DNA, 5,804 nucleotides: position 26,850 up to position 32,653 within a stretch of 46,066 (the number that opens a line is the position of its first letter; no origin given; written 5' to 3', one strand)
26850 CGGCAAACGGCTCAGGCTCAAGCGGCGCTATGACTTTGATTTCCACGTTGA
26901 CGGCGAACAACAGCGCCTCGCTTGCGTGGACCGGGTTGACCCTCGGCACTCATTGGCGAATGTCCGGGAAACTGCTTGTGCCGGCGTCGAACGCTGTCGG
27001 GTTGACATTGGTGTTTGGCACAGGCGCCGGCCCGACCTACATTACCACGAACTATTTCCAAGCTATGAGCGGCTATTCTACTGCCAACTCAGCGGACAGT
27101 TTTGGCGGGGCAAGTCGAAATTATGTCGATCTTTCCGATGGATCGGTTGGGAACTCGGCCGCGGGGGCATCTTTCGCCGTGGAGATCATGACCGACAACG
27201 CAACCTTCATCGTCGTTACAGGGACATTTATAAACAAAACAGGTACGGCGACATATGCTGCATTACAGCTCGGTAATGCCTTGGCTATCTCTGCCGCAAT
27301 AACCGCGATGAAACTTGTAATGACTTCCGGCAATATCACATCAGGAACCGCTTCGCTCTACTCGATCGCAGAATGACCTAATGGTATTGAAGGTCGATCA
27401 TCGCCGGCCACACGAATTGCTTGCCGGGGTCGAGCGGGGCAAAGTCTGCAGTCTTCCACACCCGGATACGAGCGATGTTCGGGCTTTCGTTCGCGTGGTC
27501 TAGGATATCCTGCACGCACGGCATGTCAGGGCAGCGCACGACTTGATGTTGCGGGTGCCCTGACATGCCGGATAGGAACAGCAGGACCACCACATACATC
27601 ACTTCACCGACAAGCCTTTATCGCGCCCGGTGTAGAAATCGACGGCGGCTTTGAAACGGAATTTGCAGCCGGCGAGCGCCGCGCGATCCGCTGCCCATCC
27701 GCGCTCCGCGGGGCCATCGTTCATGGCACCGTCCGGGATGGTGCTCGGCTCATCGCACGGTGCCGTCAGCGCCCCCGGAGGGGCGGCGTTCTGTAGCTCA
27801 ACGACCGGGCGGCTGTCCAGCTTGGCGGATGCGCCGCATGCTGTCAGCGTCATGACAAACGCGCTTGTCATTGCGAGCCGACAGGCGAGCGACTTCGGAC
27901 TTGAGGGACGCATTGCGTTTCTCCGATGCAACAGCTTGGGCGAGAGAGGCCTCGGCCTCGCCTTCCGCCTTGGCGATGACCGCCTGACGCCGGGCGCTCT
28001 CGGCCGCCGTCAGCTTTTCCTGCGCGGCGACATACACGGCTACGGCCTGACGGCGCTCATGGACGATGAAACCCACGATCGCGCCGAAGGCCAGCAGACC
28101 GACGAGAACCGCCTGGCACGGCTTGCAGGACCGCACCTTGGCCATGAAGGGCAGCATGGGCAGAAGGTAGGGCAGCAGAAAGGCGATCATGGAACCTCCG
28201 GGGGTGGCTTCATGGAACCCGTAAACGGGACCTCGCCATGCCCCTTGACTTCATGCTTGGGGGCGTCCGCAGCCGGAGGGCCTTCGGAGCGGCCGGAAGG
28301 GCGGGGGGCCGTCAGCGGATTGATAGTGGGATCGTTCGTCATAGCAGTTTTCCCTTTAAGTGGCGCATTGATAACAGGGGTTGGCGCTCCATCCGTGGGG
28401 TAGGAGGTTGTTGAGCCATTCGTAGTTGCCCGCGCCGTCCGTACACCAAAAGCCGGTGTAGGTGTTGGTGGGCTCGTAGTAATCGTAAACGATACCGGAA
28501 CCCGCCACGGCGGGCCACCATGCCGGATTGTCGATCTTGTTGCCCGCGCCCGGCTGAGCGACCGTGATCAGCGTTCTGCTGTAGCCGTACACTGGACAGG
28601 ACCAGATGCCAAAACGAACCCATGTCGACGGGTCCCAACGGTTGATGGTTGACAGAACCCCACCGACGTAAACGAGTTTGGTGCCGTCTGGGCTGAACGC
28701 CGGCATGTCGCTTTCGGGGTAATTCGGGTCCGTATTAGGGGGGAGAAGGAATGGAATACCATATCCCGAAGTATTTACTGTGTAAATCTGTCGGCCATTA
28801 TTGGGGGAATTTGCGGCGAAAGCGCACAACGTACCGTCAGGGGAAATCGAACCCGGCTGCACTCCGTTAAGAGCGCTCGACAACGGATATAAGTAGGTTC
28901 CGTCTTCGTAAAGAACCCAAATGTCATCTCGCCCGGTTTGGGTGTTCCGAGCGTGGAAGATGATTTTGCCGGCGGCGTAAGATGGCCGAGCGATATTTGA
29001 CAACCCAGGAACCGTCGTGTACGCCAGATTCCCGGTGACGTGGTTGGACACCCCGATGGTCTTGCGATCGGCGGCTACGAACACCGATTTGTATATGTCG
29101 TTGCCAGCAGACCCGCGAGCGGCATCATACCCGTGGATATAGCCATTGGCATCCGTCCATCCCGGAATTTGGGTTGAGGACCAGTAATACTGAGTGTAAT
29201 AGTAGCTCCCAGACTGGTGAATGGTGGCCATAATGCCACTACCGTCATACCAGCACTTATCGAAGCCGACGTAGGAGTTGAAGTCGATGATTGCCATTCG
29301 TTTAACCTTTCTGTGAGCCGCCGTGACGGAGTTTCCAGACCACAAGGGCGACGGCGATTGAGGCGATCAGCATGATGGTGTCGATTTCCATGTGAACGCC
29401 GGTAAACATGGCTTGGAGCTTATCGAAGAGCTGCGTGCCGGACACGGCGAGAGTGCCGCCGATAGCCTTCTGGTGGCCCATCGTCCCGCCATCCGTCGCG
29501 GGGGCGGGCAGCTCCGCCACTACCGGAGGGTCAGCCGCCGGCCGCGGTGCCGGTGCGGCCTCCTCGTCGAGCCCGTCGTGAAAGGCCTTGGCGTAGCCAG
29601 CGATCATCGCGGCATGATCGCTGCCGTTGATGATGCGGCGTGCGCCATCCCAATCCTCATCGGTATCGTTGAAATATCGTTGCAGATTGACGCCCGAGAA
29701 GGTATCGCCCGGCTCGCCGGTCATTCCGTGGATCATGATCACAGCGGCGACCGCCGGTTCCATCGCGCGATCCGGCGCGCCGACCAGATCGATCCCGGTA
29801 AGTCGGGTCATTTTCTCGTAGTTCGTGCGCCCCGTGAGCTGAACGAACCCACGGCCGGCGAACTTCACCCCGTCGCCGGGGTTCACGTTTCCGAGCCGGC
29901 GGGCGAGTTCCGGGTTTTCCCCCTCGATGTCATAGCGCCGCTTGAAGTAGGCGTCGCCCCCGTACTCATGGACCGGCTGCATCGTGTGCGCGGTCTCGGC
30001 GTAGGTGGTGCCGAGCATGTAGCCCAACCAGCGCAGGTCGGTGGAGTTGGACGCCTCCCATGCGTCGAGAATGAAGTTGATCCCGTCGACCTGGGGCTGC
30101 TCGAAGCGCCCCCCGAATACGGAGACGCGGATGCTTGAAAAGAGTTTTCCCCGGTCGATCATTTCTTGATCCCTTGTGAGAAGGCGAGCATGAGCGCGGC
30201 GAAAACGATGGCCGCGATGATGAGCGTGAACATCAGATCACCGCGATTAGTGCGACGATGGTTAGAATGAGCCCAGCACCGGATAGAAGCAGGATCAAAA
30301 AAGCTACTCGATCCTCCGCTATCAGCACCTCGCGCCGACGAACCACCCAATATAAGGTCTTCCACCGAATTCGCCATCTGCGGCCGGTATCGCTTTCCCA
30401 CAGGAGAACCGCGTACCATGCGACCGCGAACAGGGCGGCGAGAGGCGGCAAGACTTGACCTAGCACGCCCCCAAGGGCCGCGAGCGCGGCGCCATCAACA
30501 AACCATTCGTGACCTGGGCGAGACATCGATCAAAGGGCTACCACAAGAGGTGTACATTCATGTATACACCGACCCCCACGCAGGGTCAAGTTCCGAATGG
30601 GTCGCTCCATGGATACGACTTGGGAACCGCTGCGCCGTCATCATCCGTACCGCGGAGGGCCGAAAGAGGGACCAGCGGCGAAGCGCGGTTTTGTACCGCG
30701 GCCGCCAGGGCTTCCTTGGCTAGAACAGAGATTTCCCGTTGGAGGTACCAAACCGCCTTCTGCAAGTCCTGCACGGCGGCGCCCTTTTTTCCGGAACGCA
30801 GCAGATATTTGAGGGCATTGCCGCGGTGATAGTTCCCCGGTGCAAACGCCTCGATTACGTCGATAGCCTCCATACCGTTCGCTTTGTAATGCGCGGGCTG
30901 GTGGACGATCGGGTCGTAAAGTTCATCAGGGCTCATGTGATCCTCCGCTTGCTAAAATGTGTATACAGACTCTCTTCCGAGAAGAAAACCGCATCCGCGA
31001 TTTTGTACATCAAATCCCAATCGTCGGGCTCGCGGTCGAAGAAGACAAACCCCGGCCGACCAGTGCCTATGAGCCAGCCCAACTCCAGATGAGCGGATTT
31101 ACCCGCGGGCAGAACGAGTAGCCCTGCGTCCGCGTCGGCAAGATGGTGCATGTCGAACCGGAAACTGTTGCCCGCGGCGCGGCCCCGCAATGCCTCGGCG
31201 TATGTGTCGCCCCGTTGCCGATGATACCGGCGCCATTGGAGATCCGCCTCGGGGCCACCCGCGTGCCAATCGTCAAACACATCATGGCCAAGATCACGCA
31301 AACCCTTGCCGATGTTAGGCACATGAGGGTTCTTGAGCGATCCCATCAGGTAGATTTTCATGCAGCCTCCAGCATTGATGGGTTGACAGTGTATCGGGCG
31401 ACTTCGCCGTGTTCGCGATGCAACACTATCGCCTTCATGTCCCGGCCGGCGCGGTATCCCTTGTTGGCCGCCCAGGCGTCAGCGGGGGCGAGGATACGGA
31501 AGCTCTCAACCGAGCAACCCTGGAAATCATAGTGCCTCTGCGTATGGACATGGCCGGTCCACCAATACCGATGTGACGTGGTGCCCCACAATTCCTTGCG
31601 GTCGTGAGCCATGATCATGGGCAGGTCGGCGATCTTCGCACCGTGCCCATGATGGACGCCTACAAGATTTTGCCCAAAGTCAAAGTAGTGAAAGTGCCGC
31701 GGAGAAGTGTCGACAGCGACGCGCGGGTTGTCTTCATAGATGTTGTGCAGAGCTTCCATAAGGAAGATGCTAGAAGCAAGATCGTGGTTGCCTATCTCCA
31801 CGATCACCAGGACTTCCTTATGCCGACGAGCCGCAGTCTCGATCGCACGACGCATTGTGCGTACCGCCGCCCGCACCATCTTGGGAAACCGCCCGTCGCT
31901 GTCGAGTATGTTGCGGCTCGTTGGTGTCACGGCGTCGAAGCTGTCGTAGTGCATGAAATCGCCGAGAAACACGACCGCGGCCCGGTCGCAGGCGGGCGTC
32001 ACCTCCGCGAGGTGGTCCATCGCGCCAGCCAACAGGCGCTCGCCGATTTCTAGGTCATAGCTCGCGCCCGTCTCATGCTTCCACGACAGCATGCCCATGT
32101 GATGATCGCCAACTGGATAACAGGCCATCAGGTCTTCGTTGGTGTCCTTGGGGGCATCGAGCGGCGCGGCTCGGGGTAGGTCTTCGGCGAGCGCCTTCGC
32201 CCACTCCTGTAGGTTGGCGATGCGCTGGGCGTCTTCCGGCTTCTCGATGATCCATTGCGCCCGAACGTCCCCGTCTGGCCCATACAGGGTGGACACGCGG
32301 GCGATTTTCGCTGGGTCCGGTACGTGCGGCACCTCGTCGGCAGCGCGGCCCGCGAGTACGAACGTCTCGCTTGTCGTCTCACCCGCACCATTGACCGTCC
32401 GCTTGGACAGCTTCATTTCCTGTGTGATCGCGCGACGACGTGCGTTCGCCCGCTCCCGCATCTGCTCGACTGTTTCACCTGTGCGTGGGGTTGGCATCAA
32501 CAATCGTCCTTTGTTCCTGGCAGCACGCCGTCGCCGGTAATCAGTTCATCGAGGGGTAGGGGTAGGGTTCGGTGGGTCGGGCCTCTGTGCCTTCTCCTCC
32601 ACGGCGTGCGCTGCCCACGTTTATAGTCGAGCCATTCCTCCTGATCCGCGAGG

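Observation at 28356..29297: Low-GC PD40/TolB-like beta-propeller gene embedded in the lysis cassette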

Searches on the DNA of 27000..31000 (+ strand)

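Call 5: search_dna_similar(query=window:27000-31000:+, collection=phages, mode=near, max_rows=20)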
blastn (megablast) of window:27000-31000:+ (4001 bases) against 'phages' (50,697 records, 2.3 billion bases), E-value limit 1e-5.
No match.

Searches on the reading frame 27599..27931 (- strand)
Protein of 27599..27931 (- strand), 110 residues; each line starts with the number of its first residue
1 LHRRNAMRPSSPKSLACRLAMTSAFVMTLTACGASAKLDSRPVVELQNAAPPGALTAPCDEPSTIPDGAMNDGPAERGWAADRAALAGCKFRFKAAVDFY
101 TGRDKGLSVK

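Call 3: search_protein_families(library=pfam, proteins=[window:27599-27931:-], max_evalue=1)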
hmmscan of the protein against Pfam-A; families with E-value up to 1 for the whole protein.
window:27599-27931:- (110 aa): 1 family
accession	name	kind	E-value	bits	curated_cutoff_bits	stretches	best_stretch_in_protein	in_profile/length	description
PF23793.1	LysC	-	0.0002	21.6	27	1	27-96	1-62/69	Rz1-like lysis system protein LysC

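Call 4: search_protein_families(library=phrogs, proteins=[window:27599-27931:-], max_evalue=0.01)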
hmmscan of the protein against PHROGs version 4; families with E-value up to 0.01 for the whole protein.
window:27599-27931:- (110 aa): 1 family
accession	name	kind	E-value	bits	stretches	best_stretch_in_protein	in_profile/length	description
phrog_456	-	lysis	0.00029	21.5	1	13-64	7-53/102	Rz-like spanin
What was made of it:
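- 27599..27931 (-): o-spanin lipoprotein (lipobox LTAC), overlapping the 3' end of the i-spanin gene. Pfam LysC E 2e-4 and PHROG 456 Rz-like spanin E 2.9e-4 (calls 3, 4).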

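Call 40: search_protein_families(library=ncbifam, proteins=[window:27599-27931:-], max_evalue=0.1)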
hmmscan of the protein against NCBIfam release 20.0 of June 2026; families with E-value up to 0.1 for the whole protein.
window:27599-27931:- (110 aa): 0 families

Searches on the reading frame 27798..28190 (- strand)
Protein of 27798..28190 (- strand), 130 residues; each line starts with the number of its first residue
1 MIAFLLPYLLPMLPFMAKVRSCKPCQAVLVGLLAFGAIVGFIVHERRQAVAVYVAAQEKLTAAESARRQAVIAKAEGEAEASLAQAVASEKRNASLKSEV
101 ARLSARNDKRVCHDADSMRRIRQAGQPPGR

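Call 3: search_protein_families(library=pfam, proteins=[window:27798-28190:-], max_evalue=1)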
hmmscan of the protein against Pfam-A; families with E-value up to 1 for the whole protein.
window:27798-28190:- (130 aa): 1 family
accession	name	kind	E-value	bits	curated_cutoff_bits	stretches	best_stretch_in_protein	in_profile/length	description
PF17181.9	EPF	-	0.12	12.8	27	1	20-37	14-25/52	Epidermal patterning factor proteins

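Call 4: search_protein_families(library=phrogs, proteins=[window:27798-28190:-], max_evalue=0.01)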
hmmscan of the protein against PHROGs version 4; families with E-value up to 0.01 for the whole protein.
window:27798-28190:- (130 aa): 0 families

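Call 40: search_protein_families(library=ncbifam, proteins=[window:27798-28190:-], max_evalue=0.1)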
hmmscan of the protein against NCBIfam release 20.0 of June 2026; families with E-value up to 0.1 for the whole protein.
window:27798-28190:- (130 aa): 2 families
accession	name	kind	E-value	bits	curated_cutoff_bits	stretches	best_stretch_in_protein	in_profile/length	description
NF041870.1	Wzy_EPS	equivalog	0.005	15.6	670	1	4-71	373-439/486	exopolysaccharide repeat unit polymerase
NF002939.0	PRK03598.1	equivalog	0.029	13.5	393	1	45-108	154-212/332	secretion protein HlyD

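Call 67: find_related_loci(query=window:27798-28190:-, collection=viral_contigs, flank=8000)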
Query window:27798-28190:- (130 aa) in viral_contigs; peptide patterns used: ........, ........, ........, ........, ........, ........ (x = any residue, [..] = any of these).
32 stretches matched a pattern, but none encodes a relative of the query by tblastn (E <= 1e-3).
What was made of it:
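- Tried and rejected: i-spanin as a handle: nothing was found (call 67).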

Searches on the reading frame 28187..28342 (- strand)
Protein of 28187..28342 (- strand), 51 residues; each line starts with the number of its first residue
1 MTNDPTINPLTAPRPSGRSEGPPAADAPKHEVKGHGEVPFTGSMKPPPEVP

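Call 3: search_protein_families(library=pfam, proteins=[window:28187-28342:-], max_evalue=1)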
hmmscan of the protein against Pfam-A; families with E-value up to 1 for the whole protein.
window:28187-28342:- (51 aa): 0 families

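Call 4: search_protein_families(library=phrogs, proteins=[window:28187-28342:-], max_evalue=0.01)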
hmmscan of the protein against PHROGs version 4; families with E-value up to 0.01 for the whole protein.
window:28187-28342:- (51 aa): 0 families

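Call 40: search_protein_families(library=ncbifam, proteins=[window:28187-28342:-], max_evalue=0.1)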
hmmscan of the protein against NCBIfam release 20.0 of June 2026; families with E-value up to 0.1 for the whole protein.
window:28187-28342:- (51 aa): 0 families

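Call 41: search_protein_families(library=padloc, proteins=[window:28187-28342:-], max_evalue=0.1)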
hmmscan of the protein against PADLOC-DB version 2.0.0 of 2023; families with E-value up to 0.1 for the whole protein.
window:28187-28342:- (51 aa): 0 families
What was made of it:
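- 28187..28342 (-): Pro-rich 51-aa ORF, coupled to the propeller gene (13-nt gap) and to the i-spanin (ATGA overlap). Function unknown. No family hit (calls 3, 4, 40, 41).
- There is no PADLOC or PHROG match (calls 4, 41).
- Tried and rejected: Defence or anti-defence families: PADLOC gave no hit (call 41).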

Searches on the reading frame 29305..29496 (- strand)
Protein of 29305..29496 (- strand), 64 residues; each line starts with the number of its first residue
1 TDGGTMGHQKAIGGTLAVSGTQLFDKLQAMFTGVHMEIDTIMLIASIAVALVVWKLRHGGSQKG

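Call 37: find_related_loci(query=A2, collection=metagenome_contigs, flank=6000)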
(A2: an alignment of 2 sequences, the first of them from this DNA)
Query A2 (62 aa) in metagenome_contigs; peptide patterns used: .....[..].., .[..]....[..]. (x = any residue, [..] = any of these).
253 stretches matched a pattern, but none encodes a relative of the query by tblastn (E <= 1e-3).

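Call 38: find_related_loci(query=A2, collection=viral_contigs, flank=6000)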
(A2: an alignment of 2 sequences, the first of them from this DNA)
Query A2 (62 aa) in viral_contigs; peptide patterns used: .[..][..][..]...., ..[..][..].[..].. (x = any residue, [..] = any of these).
28 stretches matched a pattern, but none encodes a relative of the query by tblastn (E <= 1e-3).

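Call 39: find_homologous_proteins(query=A2, max_evalue=0.01)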
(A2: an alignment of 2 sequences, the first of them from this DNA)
Query A2 (2 sequences): 11 candidates shared short words with the query, none scored E <= 0.01.
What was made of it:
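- Tried and rejected: The protein search (call 39) was a wasted call.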

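Call 86: search_dna_similar(query=window:29305-29496:-, collection=phages, mode=protein, max_rows=30, max_evalue=0.01)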
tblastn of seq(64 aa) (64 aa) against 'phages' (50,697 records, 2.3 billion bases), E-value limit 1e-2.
No match.
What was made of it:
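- Closest known: Endolysins with a C-terminal transmembrane domain. Different: The tail sequence found here has no detectable match in the phage collection (call 86).
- Tried and rejected: Endolysin C-terminal tail as a handle to related cassettes: nothing was found in metagenome contigs, IMG/VR, the protein database or the phage collection (calls 37, 38, 39, 86).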

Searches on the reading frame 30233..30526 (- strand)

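Call 3: search_protein_families(library=pfam, proteins=[window:30233-30526:-], max_evalue=1)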
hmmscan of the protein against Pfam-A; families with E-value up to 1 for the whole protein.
window:30233-30526:- (97 aa): 1 family
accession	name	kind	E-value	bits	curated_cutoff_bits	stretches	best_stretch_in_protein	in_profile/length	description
PF09140.17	MipZ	-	0.17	11.6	20.7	1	21-69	138-185/262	ATPase MipZ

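Call 4: search_protein_families(library=phrogs, proteins=[window:30233-30526:-], max_evalue=0.01)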
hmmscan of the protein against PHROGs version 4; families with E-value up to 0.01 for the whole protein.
window:30233-30526:- (97 aa): 0 families

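Call 40: search_protein_families(library=ncbifam, proteins=[window:30233-30526:-], max_evalue=0.1)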
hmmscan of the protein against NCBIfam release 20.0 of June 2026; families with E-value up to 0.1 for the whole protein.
window:30233-30526:- (97 aa): 0 families

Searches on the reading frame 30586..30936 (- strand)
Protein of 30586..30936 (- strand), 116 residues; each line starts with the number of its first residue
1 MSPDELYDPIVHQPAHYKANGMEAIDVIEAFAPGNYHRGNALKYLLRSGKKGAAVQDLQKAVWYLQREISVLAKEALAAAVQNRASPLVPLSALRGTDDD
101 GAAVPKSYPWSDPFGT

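Call 46: search_protein_families(library=pfam, proteins=[window:30586-30936:-], max_evalue=0.01)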
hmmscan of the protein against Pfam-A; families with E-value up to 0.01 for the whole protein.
window:30586-30936:- (116 aa): 1 family
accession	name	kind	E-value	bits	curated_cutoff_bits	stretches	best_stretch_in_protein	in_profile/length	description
PF11753.13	DUF3310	-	1e-16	61.1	24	1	11-66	1-60/60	Protein of unknwon function (DUF3310)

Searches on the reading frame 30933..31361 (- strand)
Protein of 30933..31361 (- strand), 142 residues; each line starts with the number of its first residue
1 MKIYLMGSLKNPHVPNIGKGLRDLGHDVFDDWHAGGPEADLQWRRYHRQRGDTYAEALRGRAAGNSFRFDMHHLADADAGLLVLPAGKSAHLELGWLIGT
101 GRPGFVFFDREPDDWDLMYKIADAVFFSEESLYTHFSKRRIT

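Call 46: search_protein_families(library=pfam, proteins=[window:30933-31361:-], max_evalue=0.01)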
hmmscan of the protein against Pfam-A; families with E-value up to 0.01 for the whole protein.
window:30933-31361:- (142 aa): 0 families

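Call 74: search_protein_families(library=phrogs, proteins=[window:30933-31361:-], max_evalue=0.0001)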
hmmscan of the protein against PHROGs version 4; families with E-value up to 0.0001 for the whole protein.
window:30933-31361:- (142 aa): 1 family
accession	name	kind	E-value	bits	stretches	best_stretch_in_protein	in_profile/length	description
phrog_12607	-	DNA, RNA and nucleotide metabolism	1e-21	78.6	1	2-135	3-139/145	nucleoside deoxyribosyltransferase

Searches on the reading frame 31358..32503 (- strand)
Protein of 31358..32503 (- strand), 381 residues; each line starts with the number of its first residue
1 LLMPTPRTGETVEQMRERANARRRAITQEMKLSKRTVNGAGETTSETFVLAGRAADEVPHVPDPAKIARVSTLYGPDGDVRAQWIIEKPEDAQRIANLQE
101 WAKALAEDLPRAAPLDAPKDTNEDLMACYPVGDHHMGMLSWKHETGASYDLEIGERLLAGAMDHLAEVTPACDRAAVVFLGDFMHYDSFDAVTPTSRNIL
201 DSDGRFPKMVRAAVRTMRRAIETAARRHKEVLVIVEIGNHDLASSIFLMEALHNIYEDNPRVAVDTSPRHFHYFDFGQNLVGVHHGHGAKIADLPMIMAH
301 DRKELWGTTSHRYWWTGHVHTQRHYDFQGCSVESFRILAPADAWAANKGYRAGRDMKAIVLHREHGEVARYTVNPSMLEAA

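Call 46: search_protein_families(library=pfam, proteins=[window:31358-32503:-], max_evalue=0.01)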
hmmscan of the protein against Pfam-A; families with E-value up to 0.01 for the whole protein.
window:31358-32503:- (381 aa): 0 families

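Call 66: find_related_loci(query=window:31358-32503:-, collection=viral_contigs, flank=10000)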
Query window:31358-32503:- (381 aa) in viral_contigs; peptide patterns used: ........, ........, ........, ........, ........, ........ (x = any residue, [..] = any of these).
38 stretches matched a pattern; 34 encode a relative of the query (tblastn E <= 1e-3); 34 distinct loci.
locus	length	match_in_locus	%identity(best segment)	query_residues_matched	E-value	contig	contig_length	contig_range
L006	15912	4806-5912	74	15-379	0e+0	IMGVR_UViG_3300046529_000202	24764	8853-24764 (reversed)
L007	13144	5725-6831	74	15-379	0e+0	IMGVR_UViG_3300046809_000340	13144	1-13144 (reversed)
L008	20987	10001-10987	69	54-381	1e-151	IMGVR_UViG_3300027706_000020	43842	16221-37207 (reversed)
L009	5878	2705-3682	61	52-377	4e-140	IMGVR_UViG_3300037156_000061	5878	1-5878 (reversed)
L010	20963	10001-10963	63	61-381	2e-137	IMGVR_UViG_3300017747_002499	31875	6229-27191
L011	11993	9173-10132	61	60-379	4e-137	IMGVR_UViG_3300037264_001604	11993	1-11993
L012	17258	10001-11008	60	52-381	2e-136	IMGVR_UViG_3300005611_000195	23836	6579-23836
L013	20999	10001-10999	59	56-381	2e-132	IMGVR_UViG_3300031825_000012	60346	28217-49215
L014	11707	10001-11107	55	20-379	2e-132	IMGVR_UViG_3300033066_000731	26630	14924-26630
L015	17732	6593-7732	53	7-378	4e-131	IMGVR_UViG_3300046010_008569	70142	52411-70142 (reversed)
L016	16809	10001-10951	58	62-379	4e-128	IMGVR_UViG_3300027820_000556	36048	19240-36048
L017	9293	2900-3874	56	50-378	6e-128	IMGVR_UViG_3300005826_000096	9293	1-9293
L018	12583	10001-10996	59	54-379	1e-127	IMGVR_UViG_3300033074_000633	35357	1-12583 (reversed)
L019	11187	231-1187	56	61-378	4e-125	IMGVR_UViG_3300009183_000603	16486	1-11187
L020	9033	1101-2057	56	61-378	4e-125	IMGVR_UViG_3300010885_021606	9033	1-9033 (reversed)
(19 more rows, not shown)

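Call 74: search_protein_families(library=phrogs, proteins=[window:31358-32503:-], max_evalue=0.0001)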
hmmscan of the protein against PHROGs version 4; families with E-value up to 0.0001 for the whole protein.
window:31358-32503:- (381 aa): 5 families
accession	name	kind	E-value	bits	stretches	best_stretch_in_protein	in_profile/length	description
phrog_704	-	DNA, RNA and nucleotide metabolism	1.7e-106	357.7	1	17-378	16-389/390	DNA repair exonuclease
phrog_20762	-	unknown function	1.9e-25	90.4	1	262-377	1-117/117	-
phrog_20703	-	unknown function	1.1e-16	62.5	1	59-196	97-234/258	-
phrog_284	-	DNA, RNA and nucleotide metabolism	4.8e-15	56.4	1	98-371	99-387/398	exonuclease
phrog_21891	-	unknown function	4.4e-10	41.3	1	250-362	9-120/130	-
